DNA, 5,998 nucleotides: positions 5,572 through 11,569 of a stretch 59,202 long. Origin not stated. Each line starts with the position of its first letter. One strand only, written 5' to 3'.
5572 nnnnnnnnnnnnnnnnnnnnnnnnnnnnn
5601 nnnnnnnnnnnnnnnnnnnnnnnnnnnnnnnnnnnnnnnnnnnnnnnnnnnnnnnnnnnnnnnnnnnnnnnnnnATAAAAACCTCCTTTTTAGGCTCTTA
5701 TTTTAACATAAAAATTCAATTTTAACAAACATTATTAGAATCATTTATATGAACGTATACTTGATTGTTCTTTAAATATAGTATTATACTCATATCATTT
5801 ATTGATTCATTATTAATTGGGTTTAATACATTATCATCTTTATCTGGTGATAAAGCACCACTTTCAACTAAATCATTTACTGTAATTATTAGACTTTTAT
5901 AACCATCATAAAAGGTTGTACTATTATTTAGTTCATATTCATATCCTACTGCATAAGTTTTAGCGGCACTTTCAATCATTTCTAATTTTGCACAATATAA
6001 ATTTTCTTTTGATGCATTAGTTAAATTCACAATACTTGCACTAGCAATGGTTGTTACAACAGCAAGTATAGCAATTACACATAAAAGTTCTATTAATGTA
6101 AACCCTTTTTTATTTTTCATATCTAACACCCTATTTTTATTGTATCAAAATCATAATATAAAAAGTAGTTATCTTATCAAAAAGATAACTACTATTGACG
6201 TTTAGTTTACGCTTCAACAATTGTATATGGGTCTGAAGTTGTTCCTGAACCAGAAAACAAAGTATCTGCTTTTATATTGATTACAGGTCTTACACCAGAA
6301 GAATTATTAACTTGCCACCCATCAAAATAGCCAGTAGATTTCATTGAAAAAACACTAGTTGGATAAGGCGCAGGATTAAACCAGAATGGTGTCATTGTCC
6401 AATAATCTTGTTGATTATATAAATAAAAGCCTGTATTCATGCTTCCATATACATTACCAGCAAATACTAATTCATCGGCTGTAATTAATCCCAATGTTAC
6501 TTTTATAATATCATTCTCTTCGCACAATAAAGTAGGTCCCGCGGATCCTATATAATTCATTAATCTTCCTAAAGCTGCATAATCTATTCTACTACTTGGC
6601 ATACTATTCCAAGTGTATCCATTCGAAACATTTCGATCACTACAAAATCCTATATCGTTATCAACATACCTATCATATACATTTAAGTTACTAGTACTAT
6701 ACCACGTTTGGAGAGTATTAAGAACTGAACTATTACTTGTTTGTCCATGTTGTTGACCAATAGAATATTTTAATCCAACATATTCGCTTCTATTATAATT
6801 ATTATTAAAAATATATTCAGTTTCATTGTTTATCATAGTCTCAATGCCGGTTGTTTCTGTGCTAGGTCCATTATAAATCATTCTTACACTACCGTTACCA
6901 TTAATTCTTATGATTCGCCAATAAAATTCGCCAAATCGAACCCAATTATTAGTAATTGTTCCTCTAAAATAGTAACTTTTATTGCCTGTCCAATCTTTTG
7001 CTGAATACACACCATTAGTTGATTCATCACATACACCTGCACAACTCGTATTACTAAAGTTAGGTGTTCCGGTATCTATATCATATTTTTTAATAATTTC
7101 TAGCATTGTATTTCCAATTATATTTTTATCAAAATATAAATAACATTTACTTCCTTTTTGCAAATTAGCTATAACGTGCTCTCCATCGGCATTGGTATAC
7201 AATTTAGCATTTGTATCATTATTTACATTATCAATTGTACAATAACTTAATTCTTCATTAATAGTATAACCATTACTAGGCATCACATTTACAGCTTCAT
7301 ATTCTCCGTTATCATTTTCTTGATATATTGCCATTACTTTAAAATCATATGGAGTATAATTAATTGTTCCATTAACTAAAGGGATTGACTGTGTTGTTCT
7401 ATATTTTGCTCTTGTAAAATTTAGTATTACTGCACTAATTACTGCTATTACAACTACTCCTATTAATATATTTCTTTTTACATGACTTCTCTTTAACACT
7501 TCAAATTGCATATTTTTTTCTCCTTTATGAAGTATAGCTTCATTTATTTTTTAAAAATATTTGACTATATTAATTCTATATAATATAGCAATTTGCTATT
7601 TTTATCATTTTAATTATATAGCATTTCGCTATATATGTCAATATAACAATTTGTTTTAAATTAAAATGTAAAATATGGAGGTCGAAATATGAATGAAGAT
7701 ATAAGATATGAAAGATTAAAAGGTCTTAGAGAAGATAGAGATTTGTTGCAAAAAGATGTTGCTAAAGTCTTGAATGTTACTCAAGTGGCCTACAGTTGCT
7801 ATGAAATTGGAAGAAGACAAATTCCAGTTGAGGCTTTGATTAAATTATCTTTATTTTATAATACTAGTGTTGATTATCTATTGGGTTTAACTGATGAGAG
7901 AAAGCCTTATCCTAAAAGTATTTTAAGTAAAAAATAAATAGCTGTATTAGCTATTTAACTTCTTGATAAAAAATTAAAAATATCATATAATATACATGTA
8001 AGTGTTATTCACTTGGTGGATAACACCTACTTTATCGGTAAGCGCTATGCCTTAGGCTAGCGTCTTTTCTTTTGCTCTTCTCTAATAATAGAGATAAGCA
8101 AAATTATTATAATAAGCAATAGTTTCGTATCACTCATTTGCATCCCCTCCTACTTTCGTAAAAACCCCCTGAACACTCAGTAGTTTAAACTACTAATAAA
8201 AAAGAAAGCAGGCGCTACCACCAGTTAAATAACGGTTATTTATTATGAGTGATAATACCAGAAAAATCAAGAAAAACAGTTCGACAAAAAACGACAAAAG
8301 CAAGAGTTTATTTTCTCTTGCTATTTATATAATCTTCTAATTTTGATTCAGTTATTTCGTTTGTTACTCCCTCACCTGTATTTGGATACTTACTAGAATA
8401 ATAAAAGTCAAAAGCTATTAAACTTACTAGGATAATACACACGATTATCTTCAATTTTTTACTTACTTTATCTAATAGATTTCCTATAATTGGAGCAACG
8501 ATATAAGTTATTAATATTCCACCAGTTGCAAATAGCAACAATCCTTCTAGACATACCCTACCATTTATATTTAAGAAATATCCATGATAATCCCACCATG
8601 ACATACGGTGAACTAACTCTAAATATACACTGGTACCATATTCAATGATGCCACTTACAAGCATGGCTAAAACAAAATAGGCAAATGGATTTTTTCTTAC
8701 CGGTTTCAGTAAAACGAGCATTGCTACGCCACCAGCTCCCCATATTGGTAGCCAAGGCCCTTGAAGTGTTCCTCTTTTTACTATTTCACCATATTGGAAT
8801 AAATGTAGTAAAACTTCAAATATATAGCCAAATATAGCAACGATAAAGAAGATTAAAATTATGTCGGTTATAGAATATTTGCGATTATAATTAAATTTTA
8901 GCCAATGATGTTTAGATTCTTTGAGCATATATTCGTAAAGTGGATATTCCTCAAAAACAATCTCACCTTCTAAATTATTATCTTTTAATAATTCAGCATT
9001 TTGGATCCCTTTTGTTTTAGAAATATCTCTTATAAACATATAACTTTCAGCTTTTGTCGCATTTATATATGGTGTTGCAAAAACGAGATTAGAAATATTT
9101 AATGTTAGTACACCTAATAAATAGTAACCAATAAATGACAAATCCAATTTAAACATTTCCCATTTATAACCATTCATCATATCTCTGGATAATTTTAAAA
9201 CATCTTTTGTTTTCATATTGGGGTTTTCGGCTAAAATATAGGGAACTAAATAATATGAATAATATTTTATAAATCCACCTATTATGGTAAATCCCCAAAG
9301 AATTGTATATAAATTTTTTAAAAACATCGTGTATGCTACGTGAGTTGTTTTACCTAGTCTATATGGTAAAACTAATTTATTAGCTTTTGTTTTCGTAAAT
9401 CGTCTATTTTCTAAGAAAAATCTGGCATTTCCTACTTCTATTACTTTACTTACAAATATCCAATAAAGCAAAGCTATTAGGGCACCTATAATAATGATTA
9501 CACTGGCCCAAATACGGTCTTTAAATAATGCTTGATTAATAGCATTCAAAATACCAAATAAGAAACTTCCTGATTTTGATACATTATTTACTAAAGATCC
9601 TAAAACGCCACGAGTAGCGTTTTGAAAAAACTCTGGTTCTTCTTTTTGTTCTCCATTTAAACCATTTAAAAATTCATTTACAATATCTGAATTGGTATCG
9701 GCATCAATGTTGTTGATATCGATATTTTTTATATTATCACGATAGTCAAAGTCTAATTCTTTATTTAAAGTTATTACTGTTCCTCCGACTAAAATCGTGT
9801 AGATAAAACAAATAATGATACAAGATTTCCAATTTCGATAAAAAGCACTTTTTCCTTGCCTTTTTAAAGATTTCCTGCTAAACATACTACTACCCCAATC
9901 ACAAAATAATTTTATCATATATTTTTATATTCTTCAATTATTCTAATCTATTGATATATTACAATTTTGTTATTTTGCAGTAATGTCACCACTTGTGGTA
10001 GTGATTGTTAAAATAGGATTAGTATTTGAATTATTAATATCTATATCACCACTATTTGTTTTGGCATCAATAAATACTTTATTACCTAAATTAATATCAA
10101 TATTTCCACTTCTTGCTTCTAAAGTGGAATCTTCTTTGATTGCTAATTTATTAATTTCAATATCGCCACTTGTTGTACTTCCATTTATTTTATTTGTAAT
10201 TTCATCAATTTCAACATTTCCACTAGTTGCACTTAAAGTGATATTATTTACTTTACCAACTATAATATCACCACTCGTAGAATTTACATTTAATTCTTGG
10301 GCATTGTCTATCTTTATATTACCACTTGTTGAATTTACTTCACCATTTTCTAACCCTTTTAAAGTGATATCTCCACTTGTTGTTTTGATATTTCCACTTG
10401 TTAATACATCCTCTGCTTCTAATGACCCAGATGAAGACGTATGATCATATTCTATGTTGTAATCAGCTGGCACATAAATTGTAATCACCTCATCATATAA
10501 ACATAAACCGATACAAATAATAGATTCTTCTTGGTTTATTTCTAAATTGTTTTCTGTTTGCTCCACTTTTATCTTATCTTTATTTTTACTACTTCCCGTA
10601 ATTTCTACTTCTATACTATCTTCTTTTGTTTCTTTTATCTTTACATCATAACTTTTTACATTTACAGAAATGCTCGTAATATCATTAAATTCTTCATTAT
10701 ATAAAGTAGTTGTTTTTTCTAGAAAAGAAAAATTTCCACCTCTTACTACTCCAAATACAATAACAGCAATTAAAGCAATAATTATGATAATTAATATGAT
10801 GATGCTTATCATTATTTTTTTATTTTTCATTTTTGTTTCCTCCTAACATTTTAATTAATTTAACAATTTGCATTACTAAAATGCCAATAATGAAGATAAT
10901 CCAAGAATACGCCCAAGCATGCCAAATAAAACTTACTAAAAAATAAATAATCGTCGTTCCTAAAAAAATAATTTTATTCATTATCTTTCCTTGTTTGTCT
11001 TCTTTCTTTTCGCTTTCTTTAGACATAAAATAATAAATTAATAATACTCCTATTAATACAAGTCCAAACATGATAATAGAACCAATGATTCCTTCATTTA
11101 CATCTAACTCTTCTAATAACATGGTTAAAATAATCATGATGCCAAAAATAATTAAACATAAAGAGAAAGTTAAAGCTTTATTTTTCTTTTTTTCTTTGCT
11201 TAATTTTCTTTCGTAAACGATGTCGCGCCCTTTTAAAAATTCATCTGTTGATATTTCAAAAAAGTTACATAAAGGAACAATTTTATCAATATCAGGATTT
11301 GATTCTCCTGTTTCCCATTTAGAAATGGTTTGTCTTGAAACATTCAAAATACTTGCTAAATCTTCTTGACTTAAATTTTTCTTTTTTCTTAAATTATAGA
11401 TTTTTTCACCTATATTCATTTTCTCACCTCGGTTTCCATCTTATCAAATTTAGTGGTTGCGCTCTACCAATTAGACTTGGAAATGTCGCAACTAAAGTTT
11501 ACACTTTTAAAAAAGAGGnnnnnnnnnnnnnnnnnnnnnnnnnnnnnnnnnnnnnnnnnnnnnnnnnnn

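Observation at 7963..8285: Unannotated 26-codon hydrophobic peptide gene between convergent consensus promoters (type I toxin-antitoxin-like)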

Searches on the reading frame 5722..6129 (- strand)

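Call 9: search_protein_families(library=pfam, proteins=[window:5722-6129:-])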
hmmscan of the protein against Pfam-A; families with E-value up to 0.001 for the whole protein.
window:5722-6129:- (135 aa): 1 family
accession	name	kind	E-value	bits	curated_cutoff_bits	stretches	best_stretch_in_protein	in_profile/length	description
PF07963.17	N_methyl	-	3.4e-10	39.5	21.2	1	4-29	1-26/27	Prokaryotic N-terminal methylation motif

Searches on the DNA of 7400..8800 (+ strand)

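Call 3: search_rna_families(source=window, start=7400, end=8800, threshold=evalue, max_evalue=10, show_alignments=3)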
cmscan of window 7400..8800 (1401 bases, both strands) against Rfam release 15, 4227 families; matches with E-value up to 10: 4.
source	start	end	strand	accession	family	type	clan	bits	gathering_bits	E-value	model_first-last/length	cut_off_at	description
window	7806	7862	+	RF00071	SNORD73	Gene; snRNA; snoRNA; CD-box;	-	18.7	42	5.2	1-72/72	no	Small nucleolar RNA SNORD73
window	8093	8214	+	RF01419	IsrR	Gene; antisense;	-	15.6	52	1.9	1-187/187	no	Antisense RNA which regulates isiA expression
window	8466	8556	-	RF04013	mir-4818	Gene; miRNA;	-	15.4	92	9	1-90/90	no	mir-4818 microRNA precursor family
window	8469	8497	+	RF01727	SAM-SAH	Cis-reg; riboswitch;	-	12.9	40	8.4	1-49/49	no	SAM/SAH riboswitch aptamer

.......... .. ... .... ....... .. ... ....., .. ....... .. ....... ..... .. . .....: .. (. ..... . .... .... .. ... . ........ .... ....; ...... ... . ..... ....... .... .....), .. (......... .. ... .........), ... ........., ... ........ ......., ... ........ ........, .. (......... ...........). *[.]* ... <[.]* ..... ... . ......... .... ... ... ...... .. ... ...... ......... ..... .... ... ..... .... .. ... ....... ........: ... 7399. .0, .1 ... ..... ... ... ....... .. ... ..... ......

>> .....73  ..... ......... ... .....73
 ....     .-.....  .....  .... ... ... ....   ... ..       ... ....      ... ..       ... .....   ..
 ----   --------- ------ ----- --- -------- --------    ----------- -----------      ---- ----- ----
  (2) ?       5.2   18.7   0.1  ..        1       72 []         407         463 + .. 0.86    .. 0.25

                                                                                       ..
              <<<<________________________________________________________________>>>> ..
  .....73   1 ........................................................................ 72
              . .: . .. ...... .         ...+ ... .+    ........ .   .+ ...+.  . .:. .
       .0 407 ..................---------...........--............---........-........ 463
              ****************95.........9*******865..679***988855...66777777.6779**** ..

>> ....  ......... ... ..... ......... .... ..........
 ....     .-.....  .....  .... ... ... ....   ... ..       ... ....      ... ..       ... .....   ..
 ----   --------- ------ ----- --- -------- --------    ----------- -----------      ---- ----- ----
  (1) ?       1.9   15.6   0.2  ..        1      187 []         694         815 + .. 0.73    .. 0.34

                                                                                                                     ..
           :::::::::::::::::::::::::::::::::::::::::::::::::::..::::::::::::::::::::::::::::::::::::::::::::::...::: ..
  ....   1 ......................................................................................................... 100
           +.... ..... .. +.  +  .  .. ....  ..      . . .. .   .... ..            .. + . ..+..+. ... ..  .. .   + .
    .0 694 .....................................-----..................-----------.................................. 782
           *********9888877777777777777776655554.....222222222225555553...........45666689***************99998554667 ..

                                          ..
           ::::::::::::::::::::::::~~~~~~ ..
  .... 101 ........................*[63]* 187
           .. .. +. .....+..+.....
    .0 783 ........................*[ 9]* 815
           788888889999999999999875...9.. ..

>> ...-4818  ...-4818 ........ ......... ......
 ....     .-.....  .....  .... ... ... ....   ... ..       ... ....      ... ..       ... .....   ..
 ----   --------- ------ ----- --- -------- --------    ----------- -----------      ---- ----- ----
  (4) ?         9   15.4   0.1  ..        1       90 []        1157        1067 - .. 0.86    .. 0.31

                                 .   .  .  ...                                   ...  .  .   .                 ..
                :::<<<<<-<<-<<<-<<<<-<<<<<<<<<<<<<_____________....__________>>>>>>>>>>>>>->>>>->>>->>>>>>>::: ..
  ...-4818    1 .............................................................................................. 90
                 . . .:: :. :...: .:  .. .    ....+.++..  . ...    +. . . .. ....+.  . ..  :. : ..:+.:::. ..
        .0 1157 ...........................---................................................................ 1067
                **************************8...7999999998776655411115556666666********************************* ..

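Call 7: search_dna_similar(query=window:7600-8400:+, collection=phages, mode=distant)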
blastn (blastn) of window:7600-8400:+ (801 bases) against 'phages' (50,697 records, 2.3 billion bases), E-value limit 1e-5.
Records with a match: 1; places in all: 1; records where one place covers at least 80% of the query: 0.
Best place of each record, by identity: 60-80% 1.
By first word of the organism name: bajarodino 1.
By host as written in the record: - 1.
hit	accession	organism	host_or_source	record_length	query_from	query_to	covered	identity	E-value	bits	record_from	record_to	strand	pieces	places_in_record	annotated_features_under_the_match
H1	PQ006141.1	bajarodino virus 42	Neotoma bryanti feces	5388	14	322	39%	65.5%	7e-8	64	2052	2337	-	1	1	repressor protein | hypothetical protein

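Call 8: search_dna_similar(query=window:7600-8400:+, collection=plasmids, mode=distant)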
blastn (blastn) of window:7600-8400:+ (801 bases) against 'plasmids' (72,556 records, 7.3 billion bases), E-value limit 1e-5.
Records with a match: 1; places in all: 1; records where one place covers at least 80% of the query: 0.
Best place of each record, by identity: 60-80% 1.
By first word of the organism name: Monoglobus 1.
By predicted mobility (MOB-suite, as given by PLSDB): non-mobilizable 1.
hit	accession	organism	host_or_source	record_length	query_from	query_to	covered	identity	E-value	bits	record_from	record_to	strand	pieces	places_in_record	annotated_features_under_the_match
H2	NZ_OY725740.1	Monoglobus pectinilyticus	-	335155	132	320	24%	68.6%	3e-6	61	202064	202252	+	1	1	helix-turn-helix transcriptional regulator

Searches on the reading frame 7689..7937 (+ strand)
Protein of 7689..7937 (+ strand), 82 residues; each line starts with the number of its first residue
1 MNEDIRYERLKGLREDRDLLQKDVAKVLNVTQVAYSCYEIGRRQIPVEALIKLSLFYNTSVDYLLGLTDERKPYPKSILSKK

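Call 9: search_protein_families(library=pfam, proteins=[window:7689-7937:+])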
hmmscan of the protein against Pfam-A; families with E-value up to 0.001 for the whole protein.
window:7689-7937:+ (82 aa): 3 families
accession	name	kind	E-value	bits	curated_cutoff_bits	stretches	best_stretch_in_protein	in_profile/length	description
PF01381.28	HTH_3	-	8e-11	42.2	23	1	10-64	1-55/55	Helix-turn-helix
PF13560.12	HTH_31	-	9.7e-07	29.4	27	1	9-61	5-58/64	Helix-turn-helix domain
PF12844.13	HTH_19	-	4.5e-05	23.7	30.2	1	7-70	1-64/64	Helix-turn-helix domain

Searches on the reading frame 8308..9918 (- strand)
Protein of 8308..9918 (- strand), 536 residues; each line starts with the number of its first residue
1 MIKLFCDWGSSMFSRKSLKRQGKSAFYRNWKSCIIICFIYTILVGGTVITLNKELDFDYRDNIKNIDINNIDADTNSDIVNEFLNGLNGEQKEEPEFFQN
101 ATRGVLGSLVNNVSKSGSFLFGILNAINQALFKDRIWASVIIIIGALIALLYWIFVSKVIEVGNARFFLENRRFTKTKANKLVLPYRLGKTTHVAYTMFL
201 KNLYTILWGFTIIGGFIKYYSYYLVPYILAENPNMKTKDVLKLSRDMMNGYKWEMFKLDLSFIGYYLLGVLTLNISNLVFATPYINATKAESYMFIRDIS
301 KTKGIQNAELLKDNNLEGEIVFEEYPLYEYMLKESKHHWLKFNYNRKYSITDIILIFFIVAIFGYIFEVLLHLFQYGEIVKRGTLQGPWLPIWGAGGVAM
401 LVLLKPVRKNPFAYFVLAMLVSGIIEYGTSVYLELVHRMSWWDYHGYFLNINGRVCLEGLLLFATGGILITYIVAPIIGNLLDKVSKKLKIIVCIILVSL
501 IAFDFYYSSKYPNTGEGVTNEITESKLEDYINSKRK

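Call 9: search_protein_families(library=pfam, proteins=[window:8308-9918:-])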
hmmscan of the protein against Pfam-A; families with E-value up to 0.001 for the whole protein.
window:8308-9918:- (536 aa): 3 families
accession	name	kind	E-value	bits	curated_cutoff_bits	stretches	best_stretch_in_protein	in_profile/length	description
PF06541.16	ABC_trans_CmpB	-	2.6e-39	135.2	25.9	1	355-508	1-150/151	Putative ABC-transporter type IV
PF06161.16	DUF975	-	6.2e-18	66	34.8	1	198-297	143-240/243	Protein of unknown function (DUF975)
PF07690.21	MFS_1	-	0.00027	20.4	33.4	1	355-509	152-289/347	Major Facilitator Superfamily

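Call 10: find_related_loci(query=window:8308-9918:-, collection=genome_contigs, flank=4000)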
Query window:8308-9918:- (536 aa) in genome_contigs; peptide patterns used: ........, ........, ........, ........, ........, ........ (x = any residue, [..] = any of these).
52 stretches matched a pattern; 21 encode a relative of the query (tblastn E <= 1e-3); 20 distinct loci.
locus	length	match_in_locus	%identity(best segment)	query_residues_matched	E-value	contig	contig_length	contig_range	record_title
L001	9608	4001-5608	87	1-535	0e+0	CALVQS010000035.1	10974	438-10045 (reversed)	MAG: uncultured Bacilli bacterium isolate BRZ_V__bin2 genome assembly, contig: BRZ_V__NODE_7780_length_10974_cov_9.89391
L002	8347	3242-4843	86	1-535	0e+0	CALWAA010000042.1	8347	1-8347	MAG: uncultured Bacilli bacterium isolate BRZ_DD__bin71 genome assembly, contig: BRZ_DD__NODE_7563_length_8347_cov_6.606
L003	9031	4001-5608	82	1-534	0e+0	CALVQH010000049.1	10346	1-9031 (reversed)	MAG: uncultured Bacilli bacterium isolate BRZ_HC__bin52 genome assembly, contig: BRZ_HC__NODE_4238_length_10346_cov_5.56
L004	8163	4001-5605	88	1-534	0e+0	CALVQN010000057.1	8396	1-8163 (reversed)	MAG: uncultured Bacilli bacterium isolate BRZ_MR__bin4 genome assembly, contig: BRZ_MR__NODE_9466_length_8396_cov_6.9129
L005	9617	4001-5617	79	1-534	0e+0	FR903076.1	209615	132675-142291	Mycoplasma sp. CAG:776 genomic scaffold, scf53, whole genome shotgun sequence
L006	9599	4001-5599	77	1-531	0e+0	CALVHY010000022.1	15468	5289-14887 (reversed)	MAG: uncultured Bacilli bacterium isolate E07__bin303 genome assembly, contig: E07__k127_6668572, whole genome shotgun s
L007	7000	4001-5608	78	1-536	0e+0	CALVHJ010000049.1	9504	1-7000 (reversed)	MAG: uncultured Bacilli bacterium isolate BRZ_EP__bin3 genome assembly, contig: BRZ_EP__NODE_10468_length_9504_cov_4.144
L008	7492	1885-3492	86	1-536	0e+0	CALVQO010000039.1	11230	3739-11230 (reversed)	MAG: uncultured Bacilli bacterium isolate BRZ_EH__bin21 genome assembly, contig: BRZ_EH__NODE_10652_length_11230_cov_14.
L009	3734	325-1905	72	9-535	0e+0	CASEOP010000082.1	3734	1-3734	uncultured Mycoplasmatota bacterium isolate Batch6_idba_bin.906 genome assembly, contig: Batch6_idba_bin.906.fa_k87_1915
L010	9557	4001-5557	66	8-529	0e+0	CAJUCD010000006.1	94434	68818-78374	MAG TPA_asm: uncultured Bacilli bacterium isolate MGBC129856 genome assembly, contig: MGBC129856.6, whole genome shotgun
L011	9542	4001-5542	66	10-522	0e+0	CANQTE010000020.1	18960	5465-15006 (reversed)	MAG: uncultured Bacilli bacterium isolate Lapin-008__bin76 genome assembly, contig: Lapin-008__NODE_3302_length_18960_co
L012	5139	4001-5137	83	1-381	0e+0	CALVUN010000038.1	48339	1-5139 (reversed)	MAG: uncultured Bacilli bacterium isolate E24__bin45 genome assembly, contig: E24__k127_1953901, whole genome shotgun se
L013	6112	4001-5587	79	10-534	0e+0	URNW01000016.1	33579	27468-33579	uncultured Tenericutes bacterium isolate UMGS1172 genome assembly, contig: NODE_840_length_33579_cov_14.513244, whole ge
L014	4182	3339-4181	82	1-280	7e-146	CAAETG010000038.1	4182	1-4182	MAG TPA_asm: Bacilli bacterium, isolate HGM10802, WGS project CAAETG010000000 data, contig: ERS608568_37_k95_9565, whole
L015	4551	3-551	99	354-536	8e-115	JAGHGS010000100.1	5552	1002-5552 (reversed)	MAG: Bacilli bacterium isolate MAG.262 k127_1035743, whole genome shotgun sequence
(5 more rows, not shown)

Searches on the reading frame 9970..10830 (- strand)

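Call 9: search_protein_families(library=pfam, proteins=[window:9970-10830:-])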
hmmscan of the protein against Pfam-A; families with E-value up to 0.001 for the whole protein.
window:9970-10830:- (286 aa): 2 families
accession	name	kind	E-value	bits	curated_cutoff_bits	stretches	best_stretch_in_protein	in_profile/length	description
PF13349.12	DUF4097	-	4e-29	102.1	22.9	2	51-192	1-151/247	Toastrack DUF4097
PF20377.3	DUF6672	-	0.00084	19.6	24.3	0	2-122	5-117/152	Family of unknown function (DUF6672)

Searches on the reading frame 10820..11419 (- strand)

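Call 9: search_protein_families(library=pfam, proteins=[window:10820-11419:-])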
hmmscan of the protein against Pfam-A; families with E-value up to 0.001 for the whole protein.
window:10820-11419:- (199 aa): 8 families
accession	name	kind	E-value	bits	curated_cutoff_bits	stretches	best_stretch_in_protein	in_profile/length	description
PF01381.28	HTH_3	-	1.8e-17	63.5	23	1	7-61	1-55/55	Helix-turn-helix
PF12844.13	HTH_19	-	1.2e-14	54.4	30.2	1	4-66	1-63/64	Helix-turn-helix domain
PF13560.12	HTH_31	-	2.1e-08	34.8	27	1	9-60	8-60/64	Helix-turn-helix domain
PF13443.12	HTH_26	-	3.8e-07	30.7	22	1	7-62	2-58/63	Cro/C1-type HTH DNA-binding domain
PF07690.21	MFS_1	-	2.8e-06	26.9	33.4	1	76-183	198-308/347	Major Facilitator Superfamily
PF04647.20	AgrB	-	2.8e-05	24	23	1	85-185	74-182/185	Accessory gene regulator B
PF08279.18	HTH_11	-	7.6e-05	23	25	1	9-34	8-34/55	HTH domain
PF07022.19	Phage_CI_repr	-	0.0001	23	22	1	17-59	14-55/65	Bacteriophage CI repressor helix-turn-helix domain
